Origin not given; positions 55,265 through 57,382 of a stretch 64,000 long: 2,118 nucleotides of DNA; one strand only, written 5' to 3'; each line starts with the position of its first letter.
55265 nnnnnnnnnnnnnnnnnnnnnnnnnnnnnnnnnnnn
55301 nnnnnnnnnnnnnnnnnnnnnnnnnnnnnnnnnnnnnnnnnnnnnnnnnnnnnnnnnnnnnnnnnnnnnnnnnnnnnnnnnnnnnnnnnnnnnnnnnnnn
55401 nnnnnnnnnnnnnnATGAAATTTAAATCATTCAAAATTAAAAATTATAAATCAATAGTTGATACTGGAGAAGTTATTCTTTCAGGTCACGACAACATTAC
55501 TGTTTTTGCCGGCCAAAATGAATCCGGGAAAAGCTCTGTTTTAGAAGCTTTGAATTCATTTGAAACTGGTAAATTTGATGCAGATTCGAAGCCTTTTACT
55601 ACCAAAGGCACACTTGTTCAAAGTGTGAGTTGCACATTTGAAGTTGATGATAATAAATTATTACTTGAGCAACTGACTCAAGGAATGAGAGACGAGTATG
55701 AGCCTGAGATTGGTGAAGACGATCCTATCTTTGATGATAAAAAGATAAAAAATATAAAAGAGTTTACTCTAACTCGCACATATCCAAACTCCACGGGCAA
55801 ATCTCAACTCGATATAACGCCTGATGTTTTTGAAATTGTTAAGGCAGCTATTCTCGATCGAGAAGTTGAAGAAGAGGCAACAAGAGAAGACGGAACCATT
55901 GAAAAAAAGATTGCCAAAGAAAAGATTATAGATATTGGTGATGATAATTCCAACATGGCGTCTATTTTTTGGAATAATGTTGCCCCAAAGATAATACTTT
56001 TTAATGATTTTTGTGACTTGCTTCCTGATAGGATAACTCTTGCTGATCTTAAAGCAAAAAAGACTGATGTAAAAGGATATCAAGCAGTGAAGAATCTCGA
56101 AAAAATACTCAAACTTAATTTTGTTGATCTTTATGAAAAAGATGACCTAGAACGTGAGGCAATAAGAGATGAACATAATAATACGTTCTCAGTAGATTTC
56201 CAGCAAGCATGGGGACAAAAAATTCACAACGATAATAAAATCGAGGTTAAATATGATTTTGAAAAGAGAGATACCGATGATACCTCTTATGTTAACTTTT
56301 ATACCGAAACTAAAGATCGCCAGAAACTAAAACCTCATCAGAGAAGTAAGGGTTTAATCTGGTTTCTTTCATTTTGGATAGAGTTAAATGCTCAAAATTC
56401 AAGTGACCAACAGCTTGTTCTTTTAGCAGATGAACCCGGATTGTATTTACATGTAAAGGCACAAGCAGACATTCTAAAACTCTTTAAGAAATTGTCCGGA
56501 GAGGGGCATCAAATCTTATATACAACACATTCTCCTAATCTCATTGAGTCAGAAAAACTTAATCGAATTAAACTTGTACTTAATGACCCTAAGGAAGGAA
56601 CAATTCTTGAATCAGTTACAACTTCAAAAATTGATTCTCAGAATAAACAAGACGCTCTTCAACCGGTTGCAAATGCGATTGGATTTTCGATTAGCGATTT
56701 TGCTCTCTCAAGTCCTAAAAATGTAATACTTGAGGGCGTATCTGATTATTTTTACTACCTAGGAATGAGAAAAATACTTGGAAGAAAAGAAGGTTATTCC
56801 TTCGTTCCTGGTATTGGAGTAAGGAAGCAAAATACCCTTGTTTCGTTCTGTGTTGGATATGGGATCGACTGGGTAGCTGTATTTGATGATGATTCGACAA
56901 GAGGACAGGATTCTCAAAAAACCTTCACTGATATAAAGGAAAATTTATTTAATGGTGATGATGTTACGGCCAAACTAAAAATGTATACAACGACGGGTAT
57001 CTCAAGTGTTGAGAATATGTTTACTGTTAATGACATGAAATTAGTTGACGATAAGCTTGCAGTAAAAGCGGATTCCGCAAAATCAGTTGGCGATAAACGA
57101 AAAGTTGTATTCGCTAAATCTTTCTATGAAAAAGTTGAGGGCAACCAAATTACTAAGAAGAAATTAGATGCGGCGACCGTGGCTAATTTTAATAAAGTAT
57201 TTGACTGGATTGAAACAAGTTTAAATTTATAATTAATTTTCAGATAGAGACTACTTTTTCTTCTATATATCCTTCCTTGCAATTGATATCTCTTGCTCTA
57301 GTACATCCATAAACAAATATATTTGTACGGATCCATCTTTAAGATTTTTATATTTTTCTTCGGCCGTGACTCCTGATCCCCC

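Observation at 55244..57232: Stand-alone OLD-family ATPase-Toprim nuclease islet at a tRNA-Gln integration hotspot with a tRNA 3'-end direct repeat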

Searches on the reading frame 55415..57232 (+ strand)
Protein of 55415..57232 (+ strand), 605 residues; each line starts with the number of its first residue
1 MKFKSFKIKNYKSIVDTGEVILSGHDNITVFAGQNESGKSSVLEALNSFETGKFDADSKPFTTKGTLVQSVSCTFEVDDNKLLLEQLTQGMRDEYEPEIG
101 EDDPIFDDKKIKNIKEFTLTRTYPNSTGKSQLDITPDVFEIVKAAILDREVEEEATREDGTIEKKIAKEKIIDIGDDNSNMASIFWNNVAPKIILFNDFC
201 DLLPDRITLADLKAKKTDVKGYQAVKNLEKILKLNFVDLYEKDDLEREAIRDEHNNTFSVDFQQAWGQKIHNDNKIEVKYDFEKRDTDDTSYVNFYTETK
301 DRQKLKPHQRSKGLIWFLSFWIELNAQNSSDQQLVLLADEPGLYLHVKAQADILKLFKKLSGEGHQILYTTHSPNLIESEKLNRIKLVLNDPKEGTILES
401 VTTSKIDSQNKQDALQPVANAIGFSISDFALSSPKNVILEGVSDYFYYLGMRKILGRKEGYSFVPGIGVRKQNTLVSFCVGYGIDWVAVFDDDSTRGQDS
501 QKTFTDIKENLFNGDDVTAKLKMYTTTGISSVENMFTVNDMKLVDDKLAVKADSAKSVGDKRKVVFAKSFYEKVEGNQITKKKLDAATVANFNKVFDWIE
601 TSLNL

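Call 6: search_protein_families(library=pfam, proteins=[window:55415-57229:+], max_evalue=0.1)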
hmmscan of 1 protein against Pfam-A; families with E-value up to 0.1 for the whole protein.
window:55415-57229:+ (605 aa): 11 families
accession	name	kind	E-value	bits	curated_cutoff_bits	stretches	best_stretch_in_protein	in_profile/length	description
PF13175.12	AAA_15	-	2e-22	80.8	32.1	1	1-377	1-374/374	AAA ATPase domain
PF13304.12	AAA_21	-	7.1e-19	69.4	27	1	28-378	1-304/304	AAA domain, putative AbiEii toxin, Type IV TA system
PF13476.12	AAA_23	-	1.8e-06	29.2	27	1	7-254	3-182/201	AAA domain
PF13514.12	AAA_27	-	0.00014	21.9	22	1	1-49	1-49/206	AAA domain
PF02463.25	SMC_N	-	0.00018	21.5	40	1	4-46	3-44/220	RecF/RecN/SMC N terminal domain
PF11398.14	DUF2813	-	0.0034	17.2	21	0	306-389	255-337/372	Protein of unknown function (DUF2813)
PF13555.12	AAA_29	-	0.012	15.8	27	1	25-47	22-43/61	P-loop containing region of AAA domain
PF01926.29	MMR_HSR1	-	0.028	15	21.9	0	30-71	3-41/113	50S ribosome-binding GTPase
PF00005.33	ABC_tran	-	0.033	15.2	25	0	26-63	11-51/137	ABC transporter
PF00350.29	Dynamin_N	-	0.068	13.6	27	0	30-50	2-22/168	Dynamin family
PF20469.4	OLD-like_TOPRIM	-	0.088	13.8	23.2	0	435-493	5-67/67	Overcoming lysogenization defect protein-like, TOPRIM domain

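Call 7: search_protein_families(library=padloc, proteins=[window:55415-57229:+], max_evalue=0.1)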
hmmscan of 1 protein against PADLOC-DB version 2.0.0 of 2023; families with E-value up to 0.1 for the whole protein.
window:55415-57229:+ (605 aa): 77 families (the best 25 are shown)
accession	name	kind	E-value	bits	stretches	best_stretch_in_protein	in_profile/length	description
PDLC02358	Old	-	2.2e-27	94.1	2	326-504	278-459/578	Old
PDLC02979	AriA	-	3.2e-21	74.5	1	1-377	1-373/373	-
PDLC03878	NsnB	-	1.7e-18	65.5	1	4-383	3-287/345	-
PDLC02980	AriA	-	8.1e-18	63.4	1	28-378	1-304/304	-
PDLC02335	AbiLi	-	1.1e-17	62.2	1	3-400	50-261/326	AbiLi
PDLC04176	HEC-01A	-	1.5e-15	55.5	2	1-50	1-47/371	-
PDLC02981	AriAB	-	1.8e-14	51.3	2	320-444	318-441/694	-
PDLC04178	HEC-01A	-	1.6e-12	45.2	2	283-388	235-342/399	-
PDLC00067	GajA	-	4.6e-12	43.2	2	321-511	293-478/604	AAA ATPase domain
PDLC04135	mad3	-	5.7e-12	43.9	2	335-386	286-338/374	mads_3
PDLC00289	PtuA1|PtuA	-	6e-12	43.3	2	333-397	249-311/404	AAA ATPase domain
PDLC04175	HEC-01A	-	6.7e-12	43.1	2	290-402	228-336/363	-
PDLC00271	PtuA1|PtuA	-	6.9e-12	43.6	2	1-48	1-45/421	AAA ATPase domain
PDLC00298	PtuA1|PtuA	-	5e-11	40.3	2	1-47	1-44/423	AAA ATPase domain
PDLC00278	PtuA1|PtuA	-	1.8e-10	38.7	2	1-47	1-44/436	AAA ATPase domain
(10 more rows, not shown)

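Call 12: find_encoding_contigs(protein=window:55415-57232:+, flank=10000, max_places=10)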
Protein window:55415-57232:+ (605 aa): 1 contig read that carries it; 1 place shown.
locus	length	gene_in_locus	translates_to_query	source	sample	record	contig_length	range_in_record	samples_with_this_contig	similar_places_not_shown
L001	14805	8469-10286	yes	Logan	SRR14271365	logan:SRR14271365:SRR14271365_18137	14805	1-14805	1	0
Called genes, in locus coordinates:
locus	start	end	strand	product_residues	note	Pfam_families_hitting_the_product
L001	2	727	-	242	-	?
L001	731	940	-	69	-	-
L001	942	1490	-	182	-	PF02600:DsbB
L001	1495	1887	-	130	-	-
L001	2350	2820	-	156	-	PF13473:Cupredoxin_1, PF00127:Copper-bind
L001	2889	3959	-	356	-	-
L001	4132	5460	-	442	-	PF00479:G6PD_N, PF02781:G6PD_C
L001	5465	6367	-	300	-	PF02826:2-Hacid_dh_C (weak), PF03446:NAD_binding_2, PF03807:F420_oxidored (faint), PF00393:6PGD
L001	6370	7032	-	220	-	PF01182:Glucosamine_iso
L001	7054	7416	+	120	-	-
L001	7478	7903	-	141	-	-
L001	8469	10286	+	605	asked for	PF13175:AAA_15, PF13476:AAA_23 (weak), PF13304:AAA_21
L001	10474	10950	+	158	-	PF06983:3-dmu-9_3-mt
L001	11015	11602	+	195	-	-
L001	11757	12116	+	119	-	PF08818:DUF1801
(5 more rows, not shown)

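Call 15: find_homologous_proteins(query=window:55415-57229:+)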
Query window:55415-57229:+ (605 aa): 690 proteins with E <= 0.001 among 8000 candidates; the best 120 are listed.
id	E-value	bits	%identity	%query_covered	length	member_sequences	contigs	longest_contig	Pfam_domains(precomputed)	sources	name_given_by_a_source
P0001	0.0e+0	1341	100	100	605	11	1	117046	PF13175.13,PF13476.13,PF13304.13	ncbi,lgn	-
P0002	0.0e+0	1131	83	100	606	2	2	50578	PF13514.13,PF13175.13,PF13476.13,PF02463.26,PF13304.13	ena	-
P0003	0.0e+0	1130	83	100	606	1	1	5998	PF13175.13,PF13476.13,PF02463.26,PF13304.13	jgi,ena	-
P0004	0.0e+0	1117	81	100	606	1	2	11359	PF13175.13,PF13476.13,PF02463.26,PF13304.13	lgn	-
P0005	0.0e+0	1106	80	100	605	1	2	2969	PF13175.13,PF13476.13,PF02463.26,PF13304.13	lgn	-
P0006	0.0e+0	1088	79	100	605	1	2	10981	PF13514.13,PF13175.13,PF13476.13,PF02463.26,PF13304.13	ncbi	-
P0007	0.0e+0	1024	74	100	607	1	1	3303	PF13175.13,PF13476.13,PF13304.13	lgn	-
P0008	0.0e+0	1021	75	100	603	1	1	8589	PF13175.13,PF13476.13,PF02463.26,PF13304.13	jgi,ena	-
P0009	8.1e-298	1007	74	100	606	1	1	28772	PF13175.13,PF13476.13,PF02463.26,PF13304.13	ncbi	-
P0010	1.5e-292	990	73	100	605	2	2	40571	PF13175.13,PF13304.13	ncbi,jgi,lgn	jgi:predicted ATP-dependent endonuclease of OLD family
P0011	1.1e-289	980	72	100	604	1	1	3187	PF13175.13,PF13476.13,PF02463.26,PF13304.13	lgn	-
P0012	8.4e-280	948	69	100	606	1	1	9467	PF13175.13,PF02463.26,PF13304.13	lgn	-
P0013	2.2e-248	844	63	99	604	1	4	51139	PF13514.13,PF13175.13,PF13304.13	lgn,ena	-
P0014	1.4e-242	825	63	100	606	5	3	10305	PF13175.13,PF13304.13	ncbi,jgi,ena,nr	ncbi:MAG: hypothetical protein A3B99_02890 [Candidatus Yanofskybacteria bacterium RIFCSPHIGHO2_02_FU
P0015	3.3e-239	814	59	100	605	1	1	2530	PF13175.13,PF13304.13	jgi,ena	-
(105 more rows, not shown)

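Call 18: search_solved_structures(query=A1, max_evalue=1, show_alignments=3)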
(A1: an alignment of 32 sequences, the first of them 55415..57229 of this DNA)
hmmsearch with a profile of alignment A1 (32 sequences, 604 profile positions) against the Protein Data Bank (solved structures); distinct sequences matched with E-value up to 1: 85 (the best 60 are shown).
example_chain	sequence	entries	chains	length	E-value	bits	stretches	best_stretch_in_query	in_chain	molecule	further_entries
6p74_A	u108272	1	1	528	4.4e-10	41.8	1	335-495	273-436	Putative ATP-dependent endonuclease of the OLD family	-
9e8z_C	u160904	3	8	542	8.3e-08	34.3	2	334-391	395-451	Retron Ec83 probable ATPase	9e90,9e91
8ux9_B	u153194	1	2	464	1.5e-07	33.4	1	325-375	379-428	AriA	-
8v45_A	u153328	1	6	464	1.6e-07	33.3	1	325-375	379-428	AriA antitoxin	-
4nck_A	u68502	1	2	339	1.8e-07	33.2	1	1-46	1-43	DNA double-strand break repair Rad50 ATPase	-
3qku_A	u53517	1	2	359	3.2e-07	32.3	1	1-46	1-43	DNA double-strand break repair rad50 ATPase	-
3qkt_A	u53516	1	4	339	3.3e-07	32.3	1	1-46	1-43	DNA double-strand break repair rad50 ATPase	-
4nci_A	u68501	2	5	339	3.5e-07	32.2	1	1-46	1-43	DNA double-strand break repair Rad50 ATPase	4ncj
4nch_A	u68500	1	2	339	4e-07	32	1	1-46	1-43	DNA double-strand break repair Rad50 ATPase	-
8v46_A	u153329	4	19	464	1.2e-06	30.4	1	325-375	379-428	AriA antitoxin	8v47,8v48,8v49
9o4a_A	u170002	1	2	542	1.6e-05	26.7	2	334-391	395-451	Retron Ec83 probable ATPase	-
8ee4_A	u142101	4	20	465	2.2e-05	26.3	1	328-392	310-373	PtuA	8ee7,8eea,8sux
8idb_A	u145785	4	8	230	2.6e-05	26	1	330-386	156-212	Cell division ATP-binding protein FtsE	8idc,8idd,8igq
1us8_A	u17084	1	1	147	3.9e-05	25.5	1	1-46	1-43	DNA DOUBLE-STRAND BREAK REPAIR RAD50 ATPASE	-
1f2t_A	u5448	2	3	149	4e-05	25.4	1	1-46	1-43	RAD50 ABC-ATPASE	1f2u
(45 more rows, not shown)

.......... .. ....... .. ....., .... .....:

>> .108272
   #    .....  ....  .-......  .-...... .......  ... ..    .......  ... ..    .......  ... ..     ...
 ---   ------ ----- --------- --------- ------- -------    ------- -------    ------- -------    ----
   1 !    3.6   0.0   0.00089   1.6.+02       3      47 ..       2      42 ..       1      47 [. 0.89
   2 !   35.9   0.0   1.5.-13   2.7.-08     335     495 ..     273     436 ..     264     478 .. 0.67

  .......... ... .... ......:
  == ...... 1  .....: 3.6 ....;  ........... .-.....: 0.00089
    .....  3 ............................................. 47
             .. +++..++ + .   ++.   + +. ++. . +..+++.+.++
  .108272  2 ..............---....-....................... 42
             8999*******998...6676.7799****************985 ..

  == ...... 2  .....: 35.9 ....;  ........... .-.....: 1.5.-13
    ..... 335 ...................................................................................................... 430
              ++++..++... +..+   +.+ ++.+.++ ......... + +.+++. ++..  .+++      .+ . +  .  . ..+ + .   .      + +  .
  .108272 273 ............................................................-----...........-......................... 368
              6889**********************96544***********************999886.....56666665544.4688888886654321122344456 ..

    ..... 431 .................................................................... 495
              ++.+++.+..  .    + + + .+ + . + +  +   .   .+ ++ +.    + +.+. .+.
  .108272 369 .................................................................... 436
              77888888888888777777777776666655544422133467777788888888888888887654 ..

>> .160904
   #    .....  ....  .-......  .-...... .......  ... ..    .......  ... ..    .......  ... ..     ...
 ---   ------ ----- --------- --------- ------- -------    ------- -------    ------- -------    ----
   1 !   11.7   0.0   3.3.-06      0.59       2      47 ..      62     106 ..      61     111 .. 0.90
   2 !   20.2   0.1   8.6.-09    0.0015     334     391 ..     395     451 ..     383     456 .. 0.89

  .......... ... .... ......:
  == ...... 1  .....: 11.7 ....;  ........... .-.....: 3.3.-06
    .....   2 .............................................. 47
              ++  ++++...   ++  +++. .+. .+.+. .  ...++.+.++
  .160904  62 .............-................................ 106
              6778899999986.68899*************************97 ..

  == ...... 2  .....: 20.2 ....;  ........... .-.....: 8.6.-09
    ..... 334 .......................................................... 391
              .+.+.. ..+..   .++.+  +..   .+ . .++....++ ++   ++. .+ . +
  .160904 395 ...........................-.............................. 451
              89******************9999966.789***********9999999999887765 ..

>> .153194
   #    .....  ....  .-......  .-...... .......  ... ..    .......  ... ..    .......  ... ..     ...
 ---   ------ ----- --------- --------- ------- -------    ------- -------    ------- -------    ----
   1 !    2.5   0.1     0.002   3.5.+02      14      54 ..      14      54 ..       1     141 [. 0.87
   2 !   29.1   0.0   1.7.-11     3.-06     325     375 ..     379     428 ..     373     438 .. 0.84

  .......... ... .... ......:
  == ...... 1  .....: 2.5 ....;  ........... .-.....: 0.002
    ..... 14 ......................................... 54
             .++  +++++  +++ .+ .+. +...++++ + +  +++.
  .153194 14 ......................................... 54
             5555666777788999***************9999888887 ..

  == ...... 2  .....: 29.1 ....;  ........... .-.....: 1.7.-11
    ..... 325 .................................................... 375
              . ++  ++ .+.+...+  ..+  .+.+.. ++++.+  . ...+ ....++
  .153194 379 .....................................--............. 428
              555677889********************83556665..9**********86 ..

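Call 19: find_related_loci(query=A1, collection=genome_contigs, flank=10000)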
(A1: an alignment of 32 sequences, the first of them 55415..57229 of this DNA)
Query A1 (605 aa) in genome_contigs; peptide patterns used: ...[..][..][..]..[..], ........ (x = any residue, [..] = any of these).
230 stretches matched a pattern; 92 encode a relative of the query (tblastn E <= 1e-3); the best 80 are kept; 76 distinct loci.
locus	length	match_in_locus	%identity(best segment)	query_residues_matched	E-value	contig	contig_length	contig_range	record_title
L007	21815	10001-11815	89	1-605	0e+0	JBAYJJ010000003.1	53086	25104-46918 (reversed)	MAG: Patescibacteria group bacterium isolate SO_2016_GW1_53 scaffold01235_OW334_2016, whole genome shotgun sequence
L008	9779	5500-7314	87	1-605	0e+0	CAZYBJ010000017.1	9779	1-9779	MAG TPA_asm: uncultured Candidatus Saccharibacteria bacterium isolate SRP219642_co6_396 genome assembly, contig: NODE_68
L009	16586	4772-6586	73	1-605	0e+0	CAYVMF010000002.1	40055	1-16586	MAG TPA_asm: uncultured Candidatus Saccharibacteria bacterium isolate SRP286056_co2_561 genome assembly, contig: NODE_12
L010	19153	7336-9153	84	1-605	0e+0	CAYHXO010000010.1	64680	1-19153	MAG TPA_asm: uncultured Candidatus Peribacteria bacterium isolate ERP119705_co15_648 genome assembly, contig: NODE_252_l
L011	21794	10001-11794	55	1-603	0e+0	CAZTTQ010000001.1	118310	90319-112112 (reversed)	MAG TPA_asm: uncultured Gammaproteobacteria bacterium isolate SRP278252_co2_124 genome assembly, contig: NODE_208_length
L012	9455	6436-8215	60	1-599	0e+0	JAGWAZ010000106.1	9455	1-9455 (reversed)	MAG: Chlorobiota bacterium isolate 277c_20 scaffold_15195, whole genome shotgun sequence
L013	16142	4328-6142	87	1-605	0e+0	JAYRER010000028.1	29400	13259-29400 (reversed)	MAG: Candidatus Paceibacterota bacterium isolate SH_SHASGE3bin.12 k141_772657, whole genome shotgun sequence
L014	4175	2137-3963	50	1-603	0e+0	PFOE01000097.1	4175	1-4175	MAG: Candidatus Roizmanbacteria bacterium CG_4_10_14_0_2_um_filter_36_35 CG_4_10_14_0.2_scaffold_13217_c, whole genome s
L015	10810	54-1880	51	1-603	0e+0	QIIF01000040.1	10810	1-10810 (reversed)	MAG: Candidatus Falkowbacteria bacterium isolate SZUA-104 Ga0063293_10006560, whole genome shotgun sequence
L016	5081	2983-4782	50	1-600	0e+0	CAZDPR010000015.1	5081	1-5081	MAG TPA_asm: uncultured Candidatus Saccharibacteria bacterium isolate SRP300315_co1_43 genome assembly, contig: NODE_689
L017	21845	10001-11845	48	1-605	0e+0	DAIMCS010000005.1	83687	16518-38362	MAG TPA_asm: Patescibacteria group bacterium isolate CTOTU25981 NODE_30_length_83687_cov_10.729482, whole genome shotgun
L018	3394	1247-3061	49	1-600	0e+0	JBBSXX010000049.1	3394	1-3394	MAG: Nanoarchaeota archaeon isolate H51-bin135_1 H51_bin135_1_000000000049, whole genome shotgun sequence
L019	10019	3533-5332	50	1-600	0e+0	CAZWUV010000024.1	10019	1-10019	MAG TPA_asm: uncultured Candidatus Saccharibacteria bacterium isolate SRP193661_co1_27 genome assembly, contig: NODE_672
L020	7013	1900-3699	49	1-600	0e+0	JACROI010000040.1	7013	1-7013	MAG: Candidatus Magasanikbacteria bacterium isolate NC_groundwater_1957_Pr3_S-0.2um_43_6 scaffold_85006, whole genome sh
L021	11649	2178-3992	59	1-605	0e+0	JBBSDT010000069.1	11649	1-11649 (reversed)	MAG: Ignavibacteria bacterium isolate LS1_sbin.22 LS1_sbin.22_K_706163_L_11649_cov_8.0397, whole genome shotgun sequence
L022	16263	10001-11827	48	1-599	9e-172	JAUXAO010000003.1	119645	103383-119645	MAG: bacterium isolate CSMAG_2764 CSMAG_2764_k141_376087_length_119645_cov_38.9440, whole genome shotgun sequence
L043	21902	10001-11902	36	1-603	8e-98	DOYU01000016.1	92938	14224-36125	MAG TPA_asm: Candidatus Magasanikiibacteriota bacterium isolate UBA12086 contig_2895, whole genome shotgun sequence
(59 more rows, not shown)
